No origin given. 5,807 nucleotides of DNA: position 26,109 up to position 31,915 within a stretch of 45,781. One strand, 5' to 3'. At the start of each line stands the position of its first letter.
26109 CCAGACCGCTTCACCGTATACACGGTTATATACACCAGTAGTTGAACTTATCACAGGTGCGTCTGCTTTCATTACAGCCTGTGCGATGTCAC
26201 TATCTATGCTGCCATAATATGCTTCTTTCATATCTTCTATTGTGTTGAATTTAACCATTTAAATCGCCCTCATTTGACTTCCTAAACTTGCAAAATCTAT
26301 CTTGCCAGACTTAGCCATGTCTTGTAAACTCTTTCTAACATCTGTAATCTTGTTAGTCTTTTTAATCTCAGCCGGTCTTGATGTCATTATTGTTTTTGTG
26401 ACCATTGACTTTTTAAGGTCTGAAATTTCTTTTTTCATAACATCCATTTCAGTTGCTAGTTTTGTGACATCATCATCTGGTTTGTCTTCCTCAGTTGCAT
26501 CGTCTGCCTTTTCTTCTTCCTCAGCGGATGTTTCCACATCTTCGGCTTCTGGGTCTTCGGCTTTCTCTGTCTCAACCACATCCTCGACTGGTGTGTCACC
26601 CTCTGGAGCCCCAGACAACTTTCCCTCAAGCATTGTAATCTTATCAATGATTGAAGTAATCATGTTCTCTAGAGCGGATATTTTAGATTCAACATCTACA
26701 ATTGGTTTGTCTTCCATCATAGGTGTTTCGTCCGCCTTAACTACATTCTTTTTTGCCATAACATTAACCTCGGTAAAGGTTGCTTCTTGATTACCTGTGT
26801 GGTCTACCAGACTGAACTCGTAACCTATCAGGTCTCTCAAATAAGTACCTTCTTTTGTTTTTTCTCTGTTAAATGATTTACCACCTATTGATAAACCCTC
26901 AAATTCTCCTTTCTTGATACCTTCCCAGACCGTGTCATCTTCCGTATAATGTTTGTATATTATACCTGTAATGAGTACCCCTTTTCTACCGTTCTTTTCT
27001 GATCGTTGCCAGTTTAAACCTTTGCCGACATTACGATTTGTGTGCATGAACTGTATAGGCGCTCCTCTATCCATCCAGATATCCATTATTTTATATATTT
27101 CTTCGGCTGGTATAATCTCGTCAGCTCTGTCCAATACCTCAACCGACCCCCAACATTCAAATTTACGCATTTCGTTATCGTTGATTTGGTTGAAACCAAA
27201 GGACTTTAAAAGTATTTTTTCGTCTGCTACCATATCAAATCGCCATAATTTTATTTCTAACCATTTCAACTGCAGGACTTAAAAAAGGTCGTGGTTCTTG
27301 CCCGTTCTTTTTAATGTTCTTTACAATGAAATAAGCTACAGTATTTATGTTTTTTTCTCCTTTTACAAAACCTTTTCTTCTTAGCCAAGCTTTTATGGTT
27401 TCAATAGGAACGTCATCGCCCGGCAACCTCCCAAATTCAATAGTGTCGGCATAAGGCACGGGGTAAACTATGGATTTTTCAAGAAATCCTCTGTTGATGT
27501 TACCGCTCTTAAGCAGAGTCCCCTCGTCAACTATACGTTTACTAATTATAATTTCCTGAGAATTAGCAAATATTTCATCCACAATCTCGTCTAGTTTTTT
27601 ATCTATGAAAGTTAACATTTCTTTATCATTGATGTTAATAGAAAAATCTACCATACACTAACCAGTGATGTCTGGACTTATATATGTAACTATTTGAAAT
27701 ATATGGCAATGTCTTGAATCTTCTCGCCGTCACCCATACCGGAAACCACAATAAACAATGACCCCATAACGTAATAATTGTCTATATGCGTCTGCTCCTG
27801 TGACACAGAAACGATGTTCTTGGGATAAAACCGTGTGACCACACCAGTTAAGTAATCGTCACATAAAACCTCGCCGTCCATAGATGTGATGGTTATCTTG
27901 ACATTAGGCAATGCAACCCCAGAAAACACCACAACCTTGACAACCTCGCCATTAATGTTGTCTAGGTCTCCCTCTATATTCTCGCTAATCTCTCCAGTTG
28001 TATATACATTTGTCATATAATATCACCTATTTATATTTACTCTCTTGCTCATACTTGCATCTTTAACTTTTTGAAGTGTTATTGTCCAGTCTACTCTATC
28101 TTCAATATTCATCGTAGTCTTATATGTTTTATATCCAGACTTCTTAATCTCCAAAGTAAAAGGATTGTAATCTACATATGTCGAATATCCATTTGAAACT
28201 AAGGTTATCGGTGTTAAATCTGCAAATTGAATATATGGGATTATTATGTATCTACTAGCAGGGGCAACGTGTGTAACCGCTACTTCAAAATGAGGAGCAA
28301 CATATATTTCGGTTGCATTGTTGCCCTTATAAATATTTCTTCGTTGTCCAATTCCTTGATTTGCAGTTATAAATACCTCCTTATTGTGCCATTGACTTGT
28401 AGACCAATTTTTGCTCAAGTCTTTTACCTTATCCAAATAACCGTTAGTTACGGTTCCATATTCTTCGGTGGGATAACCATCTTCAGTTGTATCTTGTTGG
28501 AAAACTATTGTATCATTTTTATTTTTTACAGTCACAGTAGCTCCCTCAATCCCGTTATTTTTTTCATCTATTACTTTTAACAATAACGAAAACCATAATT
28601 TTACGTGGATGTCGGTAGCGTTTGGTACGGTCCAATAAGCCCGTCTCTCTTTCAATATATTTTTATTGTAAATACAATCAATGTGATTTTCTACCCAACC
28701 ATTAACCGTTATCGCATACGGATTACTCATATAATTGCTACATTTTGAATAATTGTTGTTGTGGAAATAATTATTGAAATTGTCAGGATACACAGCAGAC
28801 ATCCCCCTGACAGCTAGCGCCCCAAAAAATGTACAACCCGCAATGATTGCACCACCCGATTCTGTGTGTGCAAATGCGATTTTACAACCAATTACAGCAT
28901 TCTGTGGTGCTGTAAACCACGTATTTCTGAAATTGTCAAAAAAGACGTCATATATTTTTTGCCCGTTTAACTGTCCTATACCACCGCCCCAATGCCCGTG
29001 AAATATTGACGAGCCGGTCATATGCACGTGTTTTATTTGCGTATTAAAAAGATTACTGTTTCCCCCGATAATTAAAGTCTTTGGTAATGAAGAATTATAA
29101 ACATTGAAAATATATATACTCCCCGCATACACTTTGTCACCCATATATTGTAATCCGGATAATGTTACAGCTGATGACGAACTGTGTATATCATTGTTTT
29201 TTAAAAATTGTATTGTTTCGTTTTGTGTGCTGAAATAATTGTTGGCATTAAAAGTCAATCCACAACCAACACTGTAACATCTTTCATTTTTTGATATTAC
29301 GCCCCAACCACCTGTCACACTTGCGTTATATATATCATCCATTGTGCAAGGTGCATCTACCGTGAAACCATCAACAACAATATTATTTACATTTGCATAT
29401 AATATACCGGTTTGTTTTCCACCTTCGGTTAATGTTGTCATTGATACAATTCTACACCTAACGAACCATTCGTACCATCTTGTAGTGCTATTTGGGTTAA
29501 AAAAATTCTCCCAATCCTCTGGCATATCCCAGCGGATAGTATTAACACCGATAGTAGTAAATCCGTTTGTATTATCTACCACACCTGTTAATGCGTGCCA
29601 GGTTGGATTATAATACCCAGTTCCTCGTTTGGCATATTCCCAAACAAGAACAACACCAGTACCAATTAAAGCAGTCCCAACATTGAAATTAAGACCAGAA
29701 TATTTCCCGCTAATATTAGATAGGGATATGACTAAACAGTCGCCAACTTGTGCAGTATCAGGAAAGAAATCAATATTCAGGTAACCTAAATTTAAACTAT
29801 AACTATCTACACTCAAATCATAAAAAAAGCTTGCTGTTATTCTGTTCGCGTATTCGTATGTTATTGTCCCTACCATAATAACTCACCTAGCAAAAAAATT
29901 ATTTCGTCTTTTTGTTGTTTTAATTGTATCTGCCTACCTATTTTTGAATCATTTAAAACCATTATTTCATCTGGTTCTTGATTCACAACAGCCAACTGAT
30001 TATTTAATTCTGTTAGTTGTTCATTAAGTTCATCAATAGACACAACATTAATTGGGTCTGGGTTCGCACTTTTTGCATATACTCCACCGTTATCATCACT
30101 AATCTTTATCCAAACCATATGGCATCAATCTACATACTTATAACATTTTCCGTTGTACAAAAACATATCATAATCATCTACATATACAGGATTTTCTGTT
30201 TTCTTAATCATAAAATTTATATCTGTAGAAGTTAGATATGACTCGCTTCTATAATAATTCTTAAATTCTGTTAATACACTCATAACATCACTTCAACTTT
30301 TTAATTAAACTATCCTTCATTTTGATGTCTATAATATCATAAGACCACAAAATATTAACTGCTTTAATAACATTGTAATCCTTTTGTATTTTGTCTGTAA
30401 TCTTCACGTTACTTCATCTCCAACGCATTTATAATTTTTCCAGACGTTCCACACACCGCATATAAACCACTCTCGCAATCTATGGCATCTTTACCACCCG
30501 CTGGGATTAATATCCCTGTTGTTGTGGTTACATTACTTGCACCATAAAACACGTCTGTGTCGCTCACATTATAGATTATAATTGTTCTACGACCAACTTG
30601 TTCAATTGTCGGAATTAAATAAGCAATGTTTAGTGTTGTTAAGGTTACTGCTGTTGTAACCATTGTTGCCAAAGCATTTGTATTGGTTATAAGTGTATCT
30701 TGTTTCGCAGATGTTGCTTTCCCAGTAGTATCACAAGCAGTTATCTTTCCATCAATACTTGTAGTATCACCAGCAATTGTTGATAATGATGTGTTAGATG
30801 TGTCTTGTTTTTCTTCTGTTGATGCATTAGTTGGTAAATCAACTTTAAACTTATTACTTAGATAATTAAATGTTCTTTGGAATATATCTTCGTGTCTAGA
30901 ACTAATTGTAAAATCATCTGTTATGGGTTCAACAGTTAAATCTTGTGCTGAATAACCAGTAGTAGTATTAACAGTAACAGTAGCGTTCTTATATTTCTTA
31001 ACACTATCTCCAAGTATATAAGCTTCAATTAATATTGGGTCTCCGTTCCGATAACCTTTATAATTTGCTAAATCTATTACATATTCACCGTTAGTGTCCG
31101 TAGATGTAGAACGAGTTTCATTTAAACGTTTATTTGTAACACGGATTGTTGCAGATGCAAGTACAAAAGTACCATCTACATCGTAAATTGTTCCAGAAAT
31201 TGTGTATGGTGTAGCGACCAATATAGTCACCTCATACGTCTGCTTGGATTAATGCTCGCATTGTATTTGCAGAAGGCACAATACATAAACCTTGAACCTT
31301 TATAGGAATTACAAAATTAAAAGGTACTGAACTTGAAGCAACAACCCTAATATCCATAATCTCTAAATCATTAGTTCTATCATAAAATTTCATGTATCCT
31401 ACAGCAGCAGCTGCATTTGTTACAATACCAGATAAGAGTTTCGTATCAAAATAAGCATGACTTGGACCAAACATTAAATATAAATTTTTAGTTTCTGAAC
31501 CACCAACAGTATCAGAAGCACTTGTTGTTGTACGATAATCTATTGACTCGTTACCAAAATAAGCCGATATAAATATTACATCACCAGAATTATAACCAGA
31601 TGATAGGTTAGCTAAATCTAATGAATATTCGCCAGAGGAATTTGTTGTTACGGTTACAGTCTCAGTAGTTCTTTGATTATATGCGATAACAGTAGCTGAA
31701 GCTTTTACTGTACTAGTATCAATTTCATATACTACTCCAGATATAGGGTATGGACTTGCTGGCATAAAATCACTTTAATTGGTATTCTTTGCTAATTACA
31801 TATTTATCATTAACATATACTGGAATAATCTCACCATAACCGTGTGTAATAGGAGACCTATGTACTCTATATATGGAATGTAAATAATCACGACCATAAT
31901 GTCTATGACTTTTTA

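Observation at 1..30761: A complete 30.5-kb virus-like unit is bracketed by a direct repeat whose exact part is 127 nt and begins at window base 1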

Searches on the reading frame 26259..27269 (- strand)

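Call 6: search_protein_families(library=phrogs, proteins=[window:26259-27269:-], max_evalue=0.001)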
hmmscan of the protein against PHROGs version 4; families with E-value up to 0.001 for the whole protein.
window:26259-27269:- (336 aa): 1 family
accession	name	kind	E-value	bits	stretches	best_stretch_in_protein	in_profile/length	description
phrog_1530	-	other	1.1e-06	29.2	1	44-142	257-359/379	DNA methyltransferase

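Call 56: search_protein_families(library=pfam, proteins=[window:26259-27269:-], max_evalue=0.01)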
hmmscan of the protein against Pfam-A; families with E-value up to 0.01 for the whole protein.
window:26259-27269:- (336 aa): 1 family
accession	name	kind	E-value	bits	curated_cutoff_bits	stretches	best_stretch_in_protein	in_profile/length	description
PF14550.11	Peptidase_S78_2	-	5.3e-05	23.7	24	1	45-132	24-122/126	Putative phage serine protease XkdF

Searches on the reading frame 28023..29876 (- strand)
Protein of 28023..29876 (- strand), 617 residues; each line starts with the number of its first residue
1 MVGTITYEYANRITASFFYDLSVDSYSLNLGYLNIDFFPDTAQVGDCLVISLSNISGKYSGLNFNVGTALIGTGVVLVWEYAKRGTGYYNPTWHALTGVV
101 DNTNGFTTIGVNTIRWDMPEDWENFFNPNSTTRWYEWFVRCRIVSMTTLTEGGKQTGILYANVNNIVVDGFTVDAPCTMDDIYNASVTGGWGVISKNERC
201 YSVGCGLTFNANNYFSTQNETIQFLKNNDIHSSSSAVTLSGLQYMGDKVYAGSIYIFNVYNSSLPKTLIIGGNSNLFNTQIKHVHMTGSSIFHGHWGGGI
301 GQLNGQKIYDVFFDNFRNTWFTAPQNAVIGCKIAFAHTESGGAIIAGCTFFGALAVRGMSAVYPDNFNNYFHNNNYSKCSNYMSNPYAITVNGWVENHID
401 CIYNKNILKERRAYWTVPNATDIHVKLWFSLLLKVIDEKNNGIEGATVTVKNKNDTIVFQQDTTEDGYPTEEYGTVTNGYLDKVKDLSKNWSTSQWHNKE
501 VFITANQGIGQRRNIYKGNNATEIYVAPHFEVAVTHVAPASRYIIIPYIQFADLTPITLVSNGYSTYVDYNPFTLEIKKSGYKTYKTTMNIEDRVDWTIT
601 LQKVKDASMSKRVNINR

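Call 6: search_protein_families(library=phrogs, proteins=[window:28023-29876:-], max_evalue=0.001)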
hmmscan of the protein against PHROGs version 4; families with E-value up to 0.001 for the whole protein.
window:28023-29876:- (617 aa): 0 families

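Call 29: search_protein_families(library=pfam, proteins=[window:28023-29876:-], max_evalue=0.01)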
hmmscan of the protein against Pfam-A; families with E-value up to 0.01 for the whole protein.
window:28023-29876:- (617 aa): 1 family
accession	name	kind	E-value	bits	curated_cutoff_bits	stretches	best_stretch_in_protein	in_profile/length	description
PF13620.12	CarboxypepD_reg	-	0.0014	19.4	32.3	0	434-468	5-39/82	Carboxypeptidase regulatory-like domain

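Call 44: find_related_loci(query=window:28023-29876:-, collection=viral_contigs, flank=10000)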
Query window:28023-29876:- (617 aa) in viral_contigs; peptide patterns used: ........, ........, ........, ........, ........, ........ (x = any residue, [..] = any of these).
1 stretches matched a pattern, but none encodes a relative of the query by tblastn (E <= 1e-3).

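Call 45: find_homologous_proteins(query=window:28023-29876:-, max_evalue=0.001)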
Query window:28023-29876:- (617 aa): 8 proteins with E <= 0.001 among 8000 candidates.
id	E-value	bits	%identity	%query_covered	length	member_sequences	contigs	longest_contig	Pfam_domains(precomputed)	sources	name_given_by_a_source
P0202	0.0e+0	1435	100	100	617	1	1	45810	-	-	-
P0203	1.8e-175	603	50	97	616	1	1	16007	-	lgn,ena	-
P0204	3.8e-174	599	50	97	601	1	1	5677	-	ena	-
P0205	4.1e-129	450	41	96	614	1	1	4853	PF13620.13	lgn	-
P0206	9.6e-88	313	35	94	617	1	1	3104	PF13620.13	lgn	-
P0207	1.5e-19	88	34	38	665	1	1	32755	PF17802.8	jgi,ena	-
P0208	1.2e-15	75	34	28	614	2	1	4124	-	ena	-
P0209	3.4e-14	71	34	28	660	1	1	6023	-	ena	-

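Call 46: find_encoding_contigs(protein=P0203, flank=10000, max_places=4)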
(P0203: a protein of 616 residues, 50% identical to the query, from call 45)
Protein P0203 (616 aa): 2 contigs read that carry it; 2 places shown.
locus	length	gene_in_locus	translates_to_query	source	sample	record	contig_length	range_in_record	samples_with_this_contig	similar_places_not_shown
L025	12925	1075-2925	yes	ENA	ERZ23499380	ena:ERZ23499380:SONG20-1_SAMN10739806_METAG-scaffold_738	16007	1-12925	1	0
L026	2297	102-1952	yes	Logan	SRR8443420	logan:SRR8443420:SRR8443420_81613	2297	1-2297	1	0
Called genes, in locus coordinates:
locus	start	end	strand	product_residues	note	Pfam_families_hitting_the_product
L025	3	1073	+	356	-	?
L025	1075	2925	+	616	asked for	-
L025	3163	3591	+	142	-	PF13597:NRDD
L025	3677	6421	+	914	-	PF04586:Peptidase_S78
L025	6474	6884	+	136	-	PF09956:Phage_cement_2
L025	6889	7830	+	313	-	PF10124:Mu-like_gpT, PF25209:Phage_capsid_4, PF10124:Mu-like_gpT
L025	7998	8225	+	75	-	-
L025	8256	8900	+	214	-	-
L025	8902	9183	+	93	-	-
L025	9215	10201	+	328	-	PF13524:Glyco_trans_1_2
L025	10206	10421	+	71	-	-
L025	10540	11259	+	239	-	PF00535:Glycos_transf_2 (faint)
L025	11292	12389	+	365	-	PF02350:Epimerase_2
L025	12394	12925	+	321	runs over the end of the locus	PF00535:Glycos_transf_2 (faint)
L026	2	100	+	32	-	?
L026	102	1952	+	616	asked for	-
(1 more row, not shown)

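Call 47: find_encoding_contigs(protein=P0204, flank=10000, max_places=4)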
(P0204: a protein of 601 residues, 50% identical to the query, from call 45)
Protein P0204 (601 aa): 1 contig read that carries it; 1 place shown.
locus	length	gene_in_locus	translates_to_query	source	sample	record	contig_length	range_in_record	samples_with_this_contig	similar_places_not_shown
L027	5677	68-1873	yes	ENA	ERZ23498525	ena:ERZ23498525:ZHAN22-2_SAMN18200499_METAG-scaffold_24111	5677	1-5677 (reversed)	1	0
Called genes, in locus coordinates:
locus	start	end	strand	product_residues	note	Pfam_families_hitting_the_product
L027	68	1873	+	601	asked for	-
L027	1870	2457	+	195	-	-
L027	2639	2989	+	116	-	-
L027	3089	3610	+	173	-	-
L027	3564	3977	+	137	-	-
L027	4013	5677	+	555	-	?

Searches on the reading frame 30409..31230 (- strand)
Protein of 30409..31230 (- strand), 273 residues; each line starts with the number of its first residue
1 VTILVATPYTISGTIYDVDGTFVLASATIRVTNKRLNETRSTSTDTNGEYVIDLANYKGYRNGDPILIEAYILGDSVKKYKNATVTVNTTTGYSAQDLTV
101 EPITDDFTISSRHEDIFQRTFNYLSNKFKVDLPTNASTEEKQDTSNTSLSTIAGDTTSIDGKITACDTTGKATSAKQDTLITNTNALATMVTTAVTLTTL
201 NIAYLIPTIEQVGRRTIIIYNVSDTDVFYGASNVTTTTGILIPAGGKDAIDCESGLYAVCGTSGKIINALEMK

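Call 7: search_protein_families(library=phrogs, proteins=[window:30409-31230:-], max_evalue=0.001)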
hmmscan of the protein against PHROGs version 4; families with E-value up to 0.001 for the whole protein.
window:30409-31230:- (273 aa): 0 families

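Call 9: find_encoding_contigs(protein=window:30409-31230:-, flank=10000, max_places=10)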
Protein window:30409-31230:- (273 aa): no gene with exactly this product is on record in the collection.

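Call 30: search_protein_families(library=pfam, proteins=[window:30409-31230:-], max_evalue=0.01)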
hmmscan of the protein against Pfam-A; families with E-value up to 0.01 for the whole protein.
window:30409-31230:- (273 aa): 2 families
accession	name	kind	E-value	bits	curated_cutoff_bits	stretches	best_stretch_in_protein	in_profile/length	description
PF13620.12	CarboxypepD_reg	-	1.7e-06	28.8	32.3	1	10-55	1-46/82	Carboxypeptidase regulatory-like domain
PF13715.12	CarbopepD_reg_2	-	0.008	16.6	32.2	0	11-56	1-42/88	CarboxypepD_reg-like domain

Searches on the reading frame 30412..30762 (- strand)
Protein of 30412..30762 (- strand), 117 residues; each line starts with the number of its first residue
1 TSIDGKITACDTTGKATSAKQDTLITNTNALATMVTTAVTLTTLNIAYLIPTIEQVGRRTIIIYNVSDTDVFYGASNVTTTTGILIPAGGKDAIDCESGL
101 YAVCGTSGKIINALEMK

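Call 16: find_related_loci(query=window:30412-30762:-, collection=viral_contigs, flank=10000)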
Query seq(117 aa) (117 aa) in viral_contigs; peptide patterns used: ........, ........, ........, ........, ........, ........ (x = any residue, [..] = any of these).
38 stretches matched a pattern; 1 encode a relative of the query (tblastn E <= 1e-3); 1 distinct loci.
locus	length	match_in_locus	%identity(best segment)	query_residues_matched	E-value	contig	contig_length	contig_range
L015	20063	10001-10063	81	1-21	2e-7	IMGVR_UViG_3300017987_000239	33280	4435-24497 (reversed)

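Call 19: find_related_loci(query=window:30412-30744:-, collection=metagenome_contigs, flank=10000)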
Query seq(111 aa) (111 aa) in metagenome_contigs; peptide patterns used: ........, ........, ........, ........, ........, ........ (x = any residue, [..] = any of these).
202 stretches matched a pattern, but none encodes a relative of the query by tblastn (E <= 1e-3).

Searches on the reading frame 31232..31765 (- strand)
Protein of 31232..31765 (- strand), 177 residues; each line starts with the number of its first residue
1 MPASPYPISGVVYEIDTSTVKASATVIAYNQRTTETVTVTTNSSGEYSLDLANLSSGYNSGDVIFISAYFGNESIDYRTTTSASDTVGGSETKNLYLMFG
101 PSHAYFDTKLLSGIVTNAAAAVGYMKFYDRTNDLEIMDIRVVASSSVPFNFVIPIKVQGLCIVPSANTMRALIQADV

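Call 7: search_protein_families(library=phrogs, proteins=[window:31232-31765:-], max_evalue=0.001)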
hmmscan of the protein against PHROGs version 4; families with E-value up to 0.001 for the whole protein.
window:31232-31765:- (177 aa): 0 families

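Call 18: find_encoding_contigs(protein=window:31232-31765:-, flank=10000, max_places=10)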
Protein window:31232-31765:- (177 aa): no gene with exactly this product is on record in the collection.

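Call 30: search_protein_families(library=pfam, proteins=[window:31232-31765:-], max_evalue=0.01)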
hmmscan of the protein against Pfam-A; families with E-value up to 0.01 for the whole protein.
window:31232-31765:- (177 aa): 2 families
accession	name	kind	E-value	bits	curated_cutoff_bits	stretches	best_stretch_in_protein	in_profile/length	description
PF13620.12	CarboxypepD_reg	-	1.5e-05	25.6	32.3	1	8-51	2-45/82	Carboxypeptidase regulatory-like domain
PF13944.12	Calycin_like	-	0.0031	18.2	30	1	30-106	21-87/124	Calycin-like beta-barrel domain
